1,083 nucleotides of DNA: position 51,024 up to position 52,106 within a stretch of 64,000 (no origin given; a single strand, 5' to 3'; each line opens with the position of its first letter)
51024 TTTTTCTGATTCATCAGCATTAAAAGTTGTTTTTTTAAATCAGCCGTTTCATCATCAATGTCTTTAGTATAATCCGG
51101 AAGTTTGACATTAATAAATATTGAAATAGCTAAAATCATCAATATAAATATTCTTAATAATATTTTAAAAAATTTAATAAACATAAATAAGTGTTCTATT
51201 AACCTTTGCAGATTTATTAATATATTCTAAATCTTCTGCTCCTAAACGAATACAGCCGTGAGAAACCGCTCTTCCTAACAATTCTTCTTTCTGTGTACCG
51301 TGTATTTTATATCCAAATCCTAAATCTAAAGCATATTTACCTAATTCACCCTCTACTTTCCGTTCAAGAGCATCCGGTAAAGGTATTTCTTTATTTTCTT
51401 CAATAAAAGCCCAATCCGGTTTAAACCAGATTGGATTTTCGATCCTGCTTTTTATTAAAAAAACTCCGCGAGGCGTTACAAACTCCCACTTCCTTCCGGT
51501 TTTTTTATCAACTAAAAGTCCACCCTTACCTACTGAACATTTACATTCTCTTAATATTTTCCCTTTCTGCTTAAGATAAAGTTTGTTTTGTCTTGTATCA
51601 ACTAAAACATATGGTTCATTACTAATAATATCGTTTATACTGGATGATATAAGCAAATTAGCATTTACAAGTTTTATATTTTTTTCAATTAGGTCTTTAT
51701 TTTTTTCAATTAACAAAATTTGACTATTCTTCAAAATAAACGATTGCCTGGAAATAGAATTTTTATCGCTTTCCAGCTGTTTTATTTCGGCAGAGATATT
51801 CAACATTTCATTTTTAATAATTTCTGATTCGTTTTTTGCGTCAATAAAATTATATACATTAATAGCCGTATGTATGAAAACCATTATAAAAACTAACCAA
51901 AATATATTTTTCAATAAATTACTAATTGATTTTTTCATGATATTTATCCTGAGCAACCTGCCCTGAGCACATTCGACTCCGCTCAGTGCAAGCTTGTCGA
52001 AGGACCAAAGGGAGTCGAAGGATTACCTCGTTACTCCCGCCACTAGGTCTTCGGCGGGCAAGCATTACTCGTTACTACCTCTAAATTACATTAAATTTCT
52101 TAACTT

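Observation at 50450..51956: Two tandem L,D-transpeptidase paralogs embedded (overlapping) inside an oppABCD-F operon; one has a glycine-less catalytic motif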

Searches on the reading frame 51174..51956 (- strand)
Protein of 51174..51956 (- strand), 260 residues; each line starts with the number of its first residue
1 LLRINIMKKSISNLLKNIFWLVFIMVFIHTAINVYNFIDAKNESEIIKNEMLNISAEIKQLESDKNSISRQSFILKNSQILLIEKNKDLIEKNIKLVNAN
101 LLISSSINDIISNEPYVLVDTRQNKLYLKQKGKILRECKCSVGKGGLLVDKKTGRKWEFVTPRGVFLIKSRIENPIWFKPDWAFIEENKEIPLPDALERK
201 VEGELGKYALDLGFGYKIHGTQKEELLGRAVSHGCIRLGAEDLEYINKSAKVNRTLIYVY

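Call 3: search_protein_families(library=pfam, proteins=[window:51174-51956:-], max_evalue=0.1)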
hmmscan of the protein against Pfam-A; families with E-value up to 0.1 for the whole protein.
window:51174-51956:- (260 aa): 4 families
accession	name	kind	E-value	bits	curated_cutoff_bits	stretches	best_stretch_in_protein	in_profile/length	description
PF03734.19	YkuD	-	1.2e-17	65.3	23.4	1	115-258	2-145/146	L,D-transpeptidase catalytic domain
PF04977.20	DivIC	-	0.033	14.4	28.9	1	21-76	3-59/80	Septum formation initiator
PF18867.6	HEPN-like_int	-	0.035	14.6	25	1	13-108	4-99/151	HEPN-like integron domain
PF14779.12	BBS1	-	0.061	13.2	27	1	34-127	160-251/254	Ciliary BBSome complex subunit 1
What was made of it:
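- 51174..51956 (-): LDT1: canonical membrane-anchored, stalked L,D-transpeptidase. Probable true start is ATG 51938. Catalytic residues His219 and Ser232-His233-Gly234-Cys235-Ile-Arg237. Pfam YkuD E 1.2e-17 (call 3).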

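Call 4: search_protein_families(library=ncbifam, proteins=[window:51174-51956:-], max_evalue=0.1)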
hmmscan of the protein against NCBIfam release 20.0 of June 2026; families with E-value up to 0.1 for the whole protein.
window:51174-51956:- (260 aa): 5 families
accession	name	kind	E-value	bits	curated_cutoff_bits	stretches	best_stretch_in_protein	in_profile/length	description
NF047955.1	TransPepLdtE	equivalog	4.4e-08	32.7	480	1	161-249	131-223/322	L,D-transpeptidase LdtE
NF007612.0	PRK10260.1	equivalog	7.7e-08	31.7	583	1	191-252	166-227/306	L,D-transpeptidase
NF007563.0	PRK10190.1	equivalog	3.6e-07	29.6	517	1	167-252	138-224/310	L,D-transpeptidase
NF040925.1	LD_carbox_ElsL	exception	2.5e-06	27.4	270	1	218-247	118-147/164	cell wall-recycling L,D-carboxypeptidase ElsL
NF045913.1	RegSipA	equivalog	0.086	12.7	100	0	141-171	33-63/67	regulatory protein SipA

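Call 6: find_homologous_proteins(query=window:51174-51956:-)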
Query window:51174-51956:- (260 aa): 459 proteins with E <= 0.001 among 1197 candidates; the best 120 are listed.
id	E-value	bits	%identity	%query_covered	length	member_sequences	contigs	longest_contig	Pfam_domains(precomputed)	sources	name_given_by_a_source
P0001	1.6e-149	514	100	91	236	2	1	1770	PF03734.20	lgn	-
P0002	4.4e-117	408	71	98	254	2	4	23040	PF03734.20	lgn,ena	-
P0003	5.4e-106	371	65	95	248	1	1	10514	PF03734.20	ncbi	ncbi:MAG: L,D-transpeptidase [Elusimicrobiota bacterium]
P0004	5.4e-105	368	70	88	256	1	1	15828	PF03734.20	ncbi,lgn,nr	ncbi:MAG: L,D-transpeptidase [Elusimicrobia bacterium]|nr:L,D-transpeptidase [Elusimicrobiota bacter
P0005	6.2e-105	368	64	97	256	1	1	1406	PF03734.20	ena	-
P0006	2.9e-104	366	63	97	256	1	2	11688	PF03734.20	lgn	-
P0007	4.2e-104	365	68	92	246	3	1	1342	PF03734.20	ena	-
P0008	3.8e-103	362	63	97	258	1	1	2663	PF03734.20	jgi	jgi:L,D-transpeptidase ErfK/SrfK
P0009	3.9e-103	362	64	98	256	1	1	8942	PF03734.20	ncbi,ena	-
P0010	1.3e-102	360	63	97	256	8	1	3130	PF03734.20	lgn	-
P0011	6.6e-102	358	67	89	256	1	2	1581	PF03734.20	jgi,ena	-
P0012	1.1e-101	357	63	97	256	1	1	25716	PF03734.20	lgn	-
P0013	1.5e-101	357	64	95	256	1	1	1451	PF03734.20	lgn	-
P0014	1.9e-99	350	63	98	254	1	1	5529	PF03734.20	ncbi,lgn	ncbi:MAG: L,D-transpeptidase [Elusimicrobiota bacterium]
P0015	1.2e-98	347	61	98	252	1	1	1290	PF03734.20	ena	-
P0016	1.8e-98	347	64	93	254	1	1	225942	PF03734.20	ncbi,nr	ncbi:MAG: L,D-transpeptidase [Elusimicrobia bacterium]|nr:L,D-transpeptidase [Elusimicrobiota bacter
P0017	3.5e-91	323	57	99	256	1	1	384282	PF03734.20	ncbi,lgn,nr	ncbi:MAG: L,D-transpeptidase [Elusimicrobia bacterium]|nr:L,D-transpeptidase [Elusimicrobiota bacter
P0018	4.8e-90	319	60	92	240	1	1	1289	PF03734.20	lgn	-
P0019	1.2e-73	266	71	62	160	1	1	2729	PF03734.20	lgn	-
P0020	2.3e-54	202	42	98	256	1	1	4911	PF03734.20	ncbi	-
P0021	1.4e-53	200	46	85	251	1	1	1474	PF03734.20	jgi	jgi:lipoprotein-anchoring transpeptidase ErfK/SrfK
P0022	1.8e-53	199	47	85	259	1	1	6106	PF03734.20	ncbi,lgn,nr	ncbi:MAG: L,D-transpeptidase [Elusimicrobia bacterium]|nr:L,D-transpeptidase [Elusimicrobiota bacter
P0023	3.5e-53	199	46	92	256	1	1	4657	PF03734.20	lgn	-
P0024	4.8e-53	198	41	93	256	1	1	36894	PF03734.20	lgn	-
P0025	5.0e-53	198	41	93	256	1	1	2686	PF03734.20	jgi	-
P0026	6.0e-53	198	46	80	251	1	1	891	PF03734.20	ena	-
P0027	7.3e-53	197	42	94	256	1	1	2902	PF03734.20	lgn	-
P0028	8.6e-53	197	43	90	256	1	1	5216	PF03734.20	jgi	jgi:L,D-transpeptidase ErfK/SrfK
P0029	8.8e-53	197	41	98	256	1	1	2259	PF03734.20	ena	-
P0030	9.4e-53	197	43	84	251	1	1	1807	PF03734.20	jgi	jgi:lipoprotein-anchoring transpeptidase ErfK/SrfK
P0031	9.7e-53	197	44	84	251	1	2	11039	PF03734.20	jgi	jgi:lipoprotein-anchoring transpeptidase ErfK/SrfK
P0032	1.5e-52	196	39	97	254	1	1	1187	PF03734.20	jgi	jgi:L,D-transpeptidase ErfK/SrfK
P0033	2.6e-52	196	38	91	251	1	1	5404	PF03734.20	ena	-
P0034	4.0e-52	195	39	95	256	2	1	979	PF03734.20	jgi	jgi:L,D-transpeptidase ErfK/SrfK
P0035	1.2e-51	194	40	93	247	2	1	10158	PF03734.20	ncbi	-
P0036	1.3e-51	193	41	100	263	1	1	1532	PF03734.20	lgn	-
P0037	1.4e-51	193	44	79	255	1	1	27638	PF03734.20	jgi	jgi:L,D-transpeptidase ErfK/SrfK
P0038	1.5e-51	193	47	79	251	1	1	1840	PF03734.20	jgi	jgi:L,D-transpeptidase ErfK/SrfK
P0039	2.3e-51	193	58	58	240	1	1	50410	PF03734.20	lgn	-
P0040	2.9e-51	192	45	80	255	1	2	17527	PF03734.20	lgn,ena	-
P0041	3.1e-51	192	40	92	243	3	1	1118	PF03734.20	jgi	jgi:L,D-transpeptidase YbiS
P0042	3.8e-51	192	41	94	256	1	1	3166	PF03734.20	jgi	jgi:L,D-transpeptidase ErfK/SrfK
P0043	3.9e-51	192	41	84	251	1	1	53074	PF03734.20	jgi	jgi:hypothetical protein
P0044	4.0e-51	192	43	85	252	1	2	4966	PF03734.20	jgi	jgi:L,D-transpeptidase ErfK/SrfK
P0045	4.9e-51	191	41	93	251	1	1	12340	PF03734.20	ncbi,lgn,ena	-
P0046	7.1e-51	191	42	93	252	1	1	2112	PF03734.20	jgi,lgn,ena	-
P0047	7.6e-51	191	41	95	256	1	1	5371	PF03734.20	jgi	jgi:L,D-transpeptidase YbiS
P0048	7.9e-51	191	41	93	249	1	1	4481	PF03734.20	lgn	-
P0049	9.5e-51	191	43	84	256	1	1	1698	PF03734.20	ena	-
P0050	1.3e-50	190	44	84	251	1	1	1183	PF03734.20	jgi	jgi:lipoprotein-anchoring transpeptidase ErfK/SrfK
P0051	1.5e-50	190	44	80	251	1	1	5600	PF03734.20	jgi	jgi:lipoprotein-anchoring transpeptidase ErfK/SrfK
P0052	1.7e-50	190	41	89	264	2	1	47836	PF03734.20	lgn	-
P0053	2.6e-50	189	60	56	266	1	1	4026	PF03734.20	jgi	jgi:L,D-transpeptidase YbiS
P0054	2.6e-50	189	39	92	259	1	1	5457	PF03734.20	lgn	-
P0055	3.3e-50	189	50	70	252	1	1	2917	PF03734.20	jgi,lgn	jgi:L,D-transpeptidase YbiS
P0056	5.3e-50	188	40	98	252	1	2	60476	PF03734.20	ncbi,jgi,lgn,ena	ncbi:MAG: L,D-transpeptidase [Elusimicrobiales bacterium]|jgi:L,D-transpeptidase YbiS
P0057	5.8e-50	188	39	94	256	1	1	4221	PF03734.20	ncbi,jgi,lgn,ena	-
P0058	9.2e-50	187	44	84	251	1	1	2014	PF03734.20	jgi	jgi:L,D-transpeptidase ErfK/SrfK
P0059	9.7e-50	187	43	85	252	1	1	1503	PF03734.20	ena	-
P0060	1.2e-49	187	39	94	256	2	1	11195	PF03734.20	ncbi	-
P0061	1.3e-49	187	43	88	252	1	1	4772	PF03734.20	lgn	-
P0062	1.4e-49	187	59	56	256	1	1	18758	PF03734.20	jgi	jgi:L,D-transpeptidase ErfK/SrfK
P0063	1.6e-49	187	39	98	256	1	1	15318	PF03734.20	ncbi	-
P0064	1.6e-49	187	59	56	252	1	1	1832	PF03734.20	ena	-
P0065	2.2e-49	186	48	78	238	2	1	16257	PF03734.20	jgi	jgi:L,D-transpeptidase YbiS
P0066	2.6e-49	186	40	89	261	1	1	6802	PF03734.20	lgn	-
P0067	3.7e-49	185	39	95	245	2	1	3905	PF03734.20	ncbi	-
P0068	3.8e-49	185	46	71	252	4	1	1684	PF03734.20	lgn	-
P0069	3.9e-49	185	44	79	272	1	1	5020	PF03734.20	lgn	-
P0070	4.0e-49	185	40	92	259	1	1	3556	PF03734.20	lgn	-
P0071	6.2e-49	185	41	87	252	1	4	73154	PF03734.20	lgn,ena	-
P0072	6.6e-49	185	59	56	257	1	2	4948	PF03734.20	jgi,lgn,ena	-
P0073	6.7e-49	184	59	56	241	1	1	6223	PF03734.20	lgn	-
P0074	8.3e-49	184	41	96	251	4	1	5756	PF03734.20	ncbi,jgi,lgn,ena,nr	ncbi:MAG: hypothetical protein COT18_10460 [Elusimicrobia bacterium CG08_land_8_20_14_0_20_59_10]|nr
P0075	1.0e-48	184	59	56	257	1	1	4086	PF03734.20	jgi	-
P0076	1.1e-48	184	57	56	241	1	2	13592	PF03734.20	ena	-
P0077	1.6e-48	183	58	56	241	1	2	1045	PF03734.20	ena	-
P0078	1.6e-48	183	40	93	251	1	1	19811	PF03734.20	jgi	jgi:L,D-transpeptidase ErfK/SrfK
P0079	1.8e-48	183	39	98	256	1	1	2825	PF03734.20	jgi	jgi:L,D-transpeptidase-like protein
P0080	1.9e-48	183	58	55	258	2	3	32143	PF03734.20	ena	-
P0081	2.2e-48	183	58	56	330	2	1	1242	PF03734.20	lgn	-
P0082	2.4e-48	183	56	56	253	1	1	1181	PF03734.20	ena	-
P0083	2.4e-48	183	40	98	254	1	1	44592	PF03734.20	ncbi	-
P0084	2.6e-48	183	40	87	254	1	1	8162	PF03734.20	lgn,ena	-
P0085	2.6e-48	183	57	56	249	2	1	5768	PF03734.20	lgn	-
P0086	2.7e-48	183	48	70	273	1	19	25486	PF03734.20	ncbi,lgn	-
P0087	2.8e-48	182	39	98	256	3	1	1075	PF03734.20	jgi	jgi:L,D-transpeptidase ErfK/SrfK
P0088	3.0e-48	182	46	71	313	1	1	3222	PF00590.26,PF03734.20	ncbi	-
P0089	3.2e-48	182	42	91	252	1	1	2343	PF03734.20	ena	-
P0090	4.4e-48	182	55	58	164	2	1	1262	PF03734.20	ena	-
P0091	4.7e-48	182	44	78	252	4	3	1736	PF03734.20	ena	-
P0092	5.4e-48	182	42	93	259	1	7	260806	PF03734.20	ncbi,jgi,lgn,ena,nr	ncbi:MAG TPA: hypothetical protein DEB40_05135 [Elusimicrobia bacterium]|nr:hypothetical protein [El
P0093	6.1e-48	181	40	95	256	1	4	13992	PF03734.20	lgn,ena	-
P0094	7.0e-48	181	56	57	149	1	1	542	PF03734.20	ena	-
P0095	7.1e-48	181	43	81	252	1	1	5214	PF03734.20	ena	-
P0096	9.5e-48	181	58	56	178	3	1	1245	PF03734.20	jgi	-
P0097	1.1e-47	180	38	98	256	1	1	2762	PF03734.20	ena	-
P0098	1.8e-47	180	44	78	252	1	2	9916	PF03734.20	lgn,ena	-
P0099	2.0e-47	180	36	99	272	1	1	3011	PF03734.20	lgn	-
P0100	2.5e-47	179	53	61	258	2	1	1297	PF03734.20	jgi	jgi:L,D-transpeptidase ErfK/SrfK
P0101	7.2e-47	178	38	93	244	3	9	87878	PF03734.20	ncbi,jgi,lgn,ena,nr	ncbi:MAG: hypothetical protein A2X33_08185 [Elusimicrobia bacterium GWA2_51_34]|nr:MAG: hypothetical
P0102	7.5e-47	178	57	56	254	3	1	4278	PF03734.20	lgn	-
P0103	7.8e-47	178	56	58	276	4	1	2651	PF03734.20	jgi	jgi:L,D-transpeptidase YbiS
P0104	1.3e-46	177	42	85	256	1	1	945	PF03734.20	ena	-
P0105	1.8e-46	177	39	98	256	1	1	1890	PF03734.20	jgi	jgi:L,D-transpeptidase YbiS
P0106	2.7e-46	176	42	75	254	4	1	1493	PF03734.20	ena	-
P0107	3.1e-46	176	47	75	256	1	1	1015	PF03734.20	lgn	-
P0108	3.5e-46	176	42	81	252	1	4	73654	PF03734.20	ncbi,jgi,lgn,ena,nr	ncbi:MAG: hypothetical protein A2234_07200 [Elusimicrobia bacterium RIFOXYA2_FULL_58_8]|nr:MAG: hypo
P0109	5.5e-46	175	43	81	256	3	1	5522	PF03734.20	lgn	-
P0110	9.1e-46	174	59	56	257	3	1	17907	PF03734.20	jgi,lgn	jgi:L,D-transpeptidase YbiS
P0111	2.0e-45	173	43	79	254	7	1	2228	PF03734.20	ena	-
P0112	8.1e-45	171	54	56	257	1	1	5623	PF03734.20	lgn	-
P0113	1.8e-44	170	48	63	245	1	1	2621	PF03734.20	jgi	-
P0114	3.3e-44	169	54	56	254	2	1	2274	PF03734.20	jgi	-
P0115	6.0e-44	168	35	98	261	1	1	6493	PF03734.20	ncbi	ncbi:MAG: L,D-transpeptidase, partial [bacterium]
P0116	4.1e-43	166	40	81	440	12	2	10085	PF01569.28,PF14378.13,PF03734.20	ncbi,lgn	-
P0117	1.0e-41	161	41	75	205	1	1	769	PF03734.20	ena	-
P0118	2.8e-41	160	45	69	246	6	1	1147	PF03734.20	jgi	jgi:L,D-transpeptidase YbiS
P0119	6.1e-41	158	44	67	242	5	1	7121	PF03734.20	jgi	jgi:L,D-transpeptidase YbiS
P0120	6.7e-41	158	48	59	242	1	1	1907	PF03734.20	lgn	-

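Call 7: find_encoding_contigs(protein=P0016, flank=8000, max_places=2)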
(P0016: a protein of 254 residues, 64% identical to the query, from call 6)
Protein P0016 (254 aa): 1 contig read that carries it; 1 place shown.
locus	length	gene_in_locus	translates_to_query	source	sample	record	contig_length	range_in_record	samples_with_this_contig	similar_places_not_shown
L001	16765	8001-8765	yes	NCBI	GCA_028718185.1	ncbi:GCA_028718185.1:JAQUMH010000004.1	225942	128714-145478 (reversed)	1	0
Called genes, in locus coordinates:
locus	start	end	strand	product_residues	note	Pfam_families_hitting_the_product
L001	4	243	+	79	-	PF01037:AsnC_trans_reg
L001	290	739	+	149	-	PF02938:GAD (faint)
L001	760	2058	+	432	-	PF00675:Peptidase_M16, PF05193:Peptidase_M16_C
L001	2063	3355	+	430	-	PF00675:Peptidase_M16, PF05193:Peptidase_M16_C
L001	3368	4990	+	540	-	PF00496:SBP_bac_5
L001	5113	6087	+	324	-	PF19300:BPD_transp_1_N, PF00528:BPD_transp_1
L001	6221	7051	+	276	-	PF12911:OppC_N, PF00528:BPD_transp_1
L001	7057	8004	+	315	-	PF00005:ABC_tran, PF02463:SMC_N (weak), PF13304:AAA_21 (weak), PF08352:oligo_HPY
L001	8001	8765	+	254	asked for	PF03734:YkuD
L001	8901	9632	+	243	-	-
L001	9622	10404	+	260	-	PF00005:ABC_tran, PF13304:AAA_21 (faint)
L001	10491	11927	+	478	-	PF01743:PolyA_pol, PF12627:PolyA_pol_RNAbd, PF01966:HD (weak), PF13735:tRNA_NucTran2_2 (weak)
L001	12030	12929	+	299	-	PF01590:GAF, PF13185:GAF_2, PF00989:PAS, PF13426:PAS_9 (weak)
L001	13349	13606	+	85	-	PF01541:GIY-YIG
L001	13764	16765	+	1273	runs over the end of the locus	PF13245:AAA_19 (faint), PF13086:AAA_11, PF13604:AAA_30 (faint), PF13086:AAA_11 (weak), PF13087:AAA_12, PF18741:MTES_1575, PF08373:RAP (faint)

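Call 8: find_encoding_contigs(protein=P0017, flank=8000, max_places=2)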
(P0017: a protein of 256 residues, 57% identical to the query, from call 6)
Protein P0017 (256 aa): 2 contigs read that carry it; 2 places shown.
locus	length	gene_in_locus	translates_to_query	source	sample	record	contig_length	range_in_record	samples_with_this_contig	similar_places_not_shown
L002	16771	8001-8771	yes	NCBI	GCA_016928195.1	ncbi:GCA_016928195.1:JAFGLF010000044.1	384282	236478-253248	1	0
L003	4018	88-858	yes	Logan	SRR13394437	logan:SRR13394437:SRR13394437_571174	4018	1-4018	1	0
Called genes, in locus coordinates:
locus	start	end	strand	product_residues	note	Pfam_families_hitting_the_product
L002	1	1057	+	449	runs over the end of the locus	PF00675:Peptidase_M16, PF05193:Peptidase_M16_C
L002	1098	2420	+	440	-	PF00675:Peptidase_M16, PF05193:Peptidase_M16_C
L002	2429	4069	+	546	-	PF00496:SBP_bac_5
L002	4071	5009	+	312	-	PF09587:PGA_cap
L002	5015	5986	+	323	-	PF19300:BPD_transp_1_N, PF00528:BPD_transp_1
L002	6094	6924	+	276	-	PF12911:OppC_N, PF00528:BPD_transp_1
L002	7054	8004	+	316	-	PF00005:ABC_tran, PF02463:SMC_N, PF13401:AAA_22 (weak), PF13304:AAA_21, PF08352:oligo_HPY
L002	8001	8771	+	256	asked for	PF03734:YkuD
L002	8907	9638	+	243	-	-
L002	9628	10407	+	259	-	PF00005:ABC_tran, PF13304:AAA_21 (faint)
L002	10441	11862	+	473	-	PF01743:PolyA_pol, PF12627:PolyA_pol_RNAbd, PF01966:HD, PF13735:tRNA_NucTran2_2 (weak)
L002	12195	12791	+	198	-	PF01997:Translin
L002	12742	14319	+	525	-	PF12706:Lactamase_B_2, PF00753:Lactamase_B, PF07521:RMMBL (faint)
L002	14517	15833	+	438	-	PF13638:PIN_4, PF13401:AAA_22 (faint), PF02562:PhoH, PF13604:AAA_30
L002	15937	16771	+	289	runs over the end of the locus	PF02811:PHP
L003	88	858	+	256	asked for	PF03734:YkuD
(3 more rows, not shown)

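Call 9: find_encoding_contigs(protein=P0092, flank=8000, max_places=2)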
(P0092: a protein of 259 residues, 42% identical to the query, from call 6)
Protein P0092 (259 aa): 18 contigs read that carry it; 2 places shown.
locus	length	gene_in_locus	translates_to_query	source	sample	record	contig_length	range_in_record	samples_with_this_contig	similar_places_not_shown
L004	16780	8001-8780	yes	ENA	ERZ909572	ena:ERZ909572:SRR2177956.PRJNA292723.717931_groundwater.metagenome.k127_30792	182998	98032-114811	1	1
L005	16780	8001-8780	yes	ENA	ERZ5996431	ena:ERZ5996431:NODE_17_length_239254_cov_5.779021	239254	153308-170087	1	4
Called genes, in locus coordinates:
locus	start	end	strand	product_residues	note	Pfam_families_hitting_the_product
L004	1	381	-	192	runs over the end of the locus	-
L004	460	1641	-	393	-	PF00072:Response_reg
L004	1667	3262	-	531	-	PF00437:T2SSE, PF04851:ResIII (weak)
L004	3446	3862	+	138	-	-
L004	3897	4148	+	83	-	-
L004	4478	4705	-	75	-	-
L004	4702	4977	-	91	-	-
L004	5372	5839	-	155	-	-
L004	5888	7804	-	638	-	PF00082:Peptidase_S8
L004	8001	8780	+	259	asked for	PF03734:YkuD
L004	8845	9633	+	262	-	-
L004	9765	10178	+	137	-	PF01316:Arg_repressor, PF02863:Arg_repressor_C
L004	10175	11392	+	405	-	PF00764:Arginosuc_synth, PF20979:Arginosuc_syn_C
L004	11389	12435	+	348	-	-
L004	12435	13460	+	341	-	PF01118:Semialdhyde_dh, PF22698:Semialdhyde_dhC_1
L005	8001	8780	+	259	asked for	PF03734:YkuD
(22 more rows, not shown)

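Call 16: find_encoding_contigs(protein=P0101, flank=8000, max_places=1)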
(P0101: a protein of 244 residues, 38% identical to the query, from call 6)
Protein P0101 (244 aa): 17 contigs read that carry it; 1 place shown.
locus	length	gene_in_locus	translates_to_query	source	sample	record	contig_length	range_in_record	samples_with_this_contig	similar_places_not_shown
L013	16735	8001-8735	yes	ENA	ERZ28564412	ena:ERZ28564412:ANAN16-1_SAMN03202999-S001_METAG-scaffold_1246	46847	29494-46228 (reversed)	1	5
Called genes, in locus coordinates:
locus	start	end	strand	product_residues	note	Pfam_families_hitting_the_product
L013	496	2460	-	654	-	PF00456:Transketolase_N, PF02779:Transket_pyr, PF22613:Transketolase_C_1, PF02780:Transketolase_C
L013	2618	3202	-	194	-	PF00293:NUDIX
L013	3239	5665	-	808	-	PF03190:Thioredox_DsbH (weak)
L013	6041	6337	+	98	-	-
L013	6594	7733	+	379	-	-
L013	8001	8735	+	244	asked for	PF03734:YkuD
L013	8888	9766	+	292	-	-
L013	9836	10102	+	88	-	-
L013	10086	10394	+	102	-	PF05164:ZapA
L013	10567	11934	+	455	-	PF05496:RuvB_N, PF00004:AAA, PF16193:AAA_assoc_2, PF12002:MgsA_C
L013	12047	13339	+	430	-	PF13742:tRNA_anti_2, PF01336:tRNA_anti-codon, PF02601:Exonuc_VII_L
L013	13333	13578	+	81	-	-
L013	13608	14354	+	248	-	PF01479:S4, PF01728:FtsJ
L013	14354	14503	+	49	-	PF13366:PDDEXK_3 (weak)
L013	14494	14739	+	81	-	PF13366:PDDEXK_3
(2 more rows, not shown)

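Call 17: find_encoding_contigs(protein=P0056, flank=8000, max_places=1)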
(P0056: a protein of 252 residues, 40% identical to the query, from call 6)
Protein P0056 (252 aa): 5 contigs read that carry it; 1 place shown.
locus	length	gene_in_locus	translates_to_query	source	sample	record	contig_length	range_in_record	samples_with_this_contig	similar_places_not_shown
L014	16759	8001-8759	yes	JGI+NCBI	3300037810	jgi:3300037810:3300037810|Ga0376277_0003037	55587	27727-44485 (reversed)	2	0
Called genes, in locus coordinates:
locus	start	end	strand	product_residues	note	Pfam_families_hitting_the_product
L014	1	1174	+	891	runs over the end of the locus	PF02702:KdpD, PF13493:DUF4118, PF00512:HisKA, PF02518:HATPase_c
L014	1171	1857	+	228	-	PF00072:Response_reg, PF00486:Trans_reg_C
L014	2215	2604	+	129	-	PF02566:OsmC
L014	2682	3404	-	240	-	PF19335:HMBD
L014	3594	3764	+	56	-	-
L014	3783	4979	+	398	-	PF01266:DAO (faint), PF07992:Pyr_redox_2, PF13738:Pyr_redox_3 (faint), PF00070:Pyr_redox, PF14721:AIF_C (weak)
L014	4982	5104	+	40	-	-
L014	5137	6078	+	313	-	PF08240:ADH_N, PF00107:ADH_zinc_N, PF13602:ADH_zinc_N_2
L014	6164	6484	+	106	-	-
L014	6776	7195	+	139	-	PF00436:SSB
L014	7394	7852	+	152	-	-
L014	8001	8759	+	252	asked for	PF03734:YkuD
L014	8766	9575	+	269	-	-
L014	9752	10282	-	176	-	PF14470:bPH_3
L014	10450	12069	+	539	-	PF00072:Response_reg, PF01590:GAF, PF13185:GAF_2, PF13492:GAF_3, PF00512:HisKA, PF02518:HATPase_c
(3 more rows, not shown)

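Call 18: find_encoding_contigs(protein=P0039, flank=8000, max_places=1)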
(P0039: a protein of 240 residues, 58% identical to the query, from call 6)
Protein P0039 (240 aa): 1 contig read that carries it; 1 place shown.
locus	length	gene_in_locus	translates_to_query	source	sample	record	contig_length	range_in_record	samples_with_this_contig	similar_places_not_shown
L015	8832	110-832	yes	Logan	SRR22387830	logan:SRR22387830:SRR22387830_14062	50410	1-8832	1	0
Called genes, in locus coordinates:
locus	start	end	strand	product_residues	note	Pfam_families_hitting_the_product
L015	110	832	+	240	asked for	PF03734:YkuD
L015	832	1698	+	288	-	-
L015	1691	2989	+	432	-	PF00919:UPF0004, PF04055:Radical_SAM, PF18693:TRAM_2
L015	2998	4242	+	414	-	PF05343:Peptidase_M42 (faint), PF01546:Peptidase_M20, PF07687:M20_dimer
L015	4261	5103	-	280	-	PF00950:ABC-3, PF01032:FecCD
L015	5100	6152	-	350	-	PF01297:ZnuA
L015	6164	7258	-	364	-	-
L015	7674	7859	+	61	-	PF12837:Fer4_6 (weak), PF00037:Fer4 (weak), PF13459:Fer4_15, PF13370:Fer4_13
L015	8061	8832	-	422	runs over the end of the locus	PF03349:Toluene_X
